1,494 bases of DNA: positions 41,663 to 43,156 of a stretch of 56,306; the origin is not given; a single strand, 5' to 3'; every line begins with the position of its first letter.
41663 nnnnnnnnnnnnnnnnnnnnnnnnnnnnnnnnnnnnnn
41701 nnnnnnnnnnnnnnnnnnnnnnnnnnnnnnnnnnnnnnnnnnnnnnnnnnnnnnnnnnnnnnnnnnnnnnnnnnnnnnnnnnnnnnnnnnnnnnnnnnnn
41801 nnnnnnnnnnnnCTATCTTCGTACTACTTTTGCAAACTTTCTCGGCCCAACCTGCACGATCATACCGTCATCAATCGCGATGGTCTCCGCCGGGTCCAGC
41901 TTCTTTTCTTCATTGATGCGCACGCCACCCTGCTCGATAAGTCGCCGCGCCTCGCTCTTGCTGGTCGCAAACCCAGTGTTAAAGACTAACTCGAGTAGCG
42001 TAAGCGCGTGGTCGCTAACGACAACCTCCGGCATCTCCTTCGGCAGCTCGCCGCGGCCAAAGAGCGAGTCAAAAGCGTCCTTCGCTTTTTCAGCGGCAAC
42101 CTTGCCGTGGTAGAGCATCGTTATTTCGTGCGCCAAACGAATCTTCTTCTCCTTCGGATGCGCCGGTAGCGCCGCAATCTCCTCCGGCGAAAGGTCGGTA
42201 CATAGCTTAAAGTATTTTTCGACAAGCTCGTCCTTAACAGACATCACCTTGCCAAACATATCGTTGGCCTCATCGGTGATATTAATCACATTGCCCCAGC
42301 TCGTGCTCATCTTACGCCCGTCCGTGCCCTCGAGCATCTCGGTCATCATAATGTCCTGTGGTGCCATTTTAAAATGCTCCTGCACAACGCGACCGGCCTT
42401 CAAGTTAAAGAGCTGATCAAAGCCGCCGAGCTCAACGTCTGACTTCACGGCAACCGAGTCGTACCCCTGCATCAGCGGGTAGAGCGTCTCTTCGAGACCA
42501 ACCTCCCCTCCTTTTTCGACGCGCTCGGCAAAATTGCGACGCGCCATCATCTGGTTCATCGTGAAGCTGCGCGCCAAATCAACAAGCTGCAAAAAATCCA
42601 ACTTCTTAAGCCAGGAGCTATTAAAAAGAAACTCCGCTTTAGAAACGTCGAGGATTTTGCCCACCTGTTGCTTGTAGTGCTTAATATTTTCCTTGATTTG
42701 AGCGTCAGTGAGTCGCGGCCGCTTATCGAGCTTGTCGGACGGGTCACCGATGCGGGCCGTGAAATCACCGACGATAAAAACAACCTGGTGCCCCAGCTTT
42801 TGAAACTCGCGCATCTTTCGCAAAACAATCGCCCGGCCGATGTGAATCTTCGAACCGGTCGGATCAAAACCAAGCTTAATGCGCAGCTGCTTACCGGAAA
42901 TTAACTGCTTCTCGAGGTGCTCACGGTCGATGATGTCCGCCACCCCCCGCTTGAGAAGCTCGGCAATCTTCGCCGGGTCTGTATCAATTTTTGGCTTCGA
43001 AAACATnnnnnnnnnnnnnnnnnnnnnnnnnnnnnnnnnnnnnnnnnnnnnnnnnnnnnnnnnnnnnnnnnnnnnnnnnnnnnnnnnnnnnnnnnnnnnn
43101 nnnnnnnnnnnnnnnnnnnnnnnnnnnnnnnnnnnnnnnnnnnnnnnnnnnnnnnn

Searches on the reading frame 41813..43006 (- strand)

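Call 27: search_protein_families(library=pfam, proteins=[window:41813-43006:-])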
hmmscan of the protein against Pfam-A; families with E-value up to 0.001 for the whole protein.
window:41813-43006:- (397 aa): 4 families
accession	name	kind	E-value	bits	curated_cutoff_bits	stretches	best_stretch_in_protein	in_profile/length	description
PF00579.31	tRNA-synt_1b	-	3.8e-69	233.7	21.1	1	39-316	4-291/292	tRNA synthetases class I (W and Y)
PF01479.30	S4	-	7e-09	35.7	22.8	1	339-376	5-42/48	S4 domain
PF22421.1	SYY_C-terminal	-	1.3e-08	35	27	1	323-378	7-62/83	Tyrosine--tRNA ligase SYY-like C-terminal domain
PF16714.10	TyrRSs_C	-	0.00071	19.8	30.6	0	325-369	13-55/120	Tyrosyl-tRNA synthetase C-terminal domain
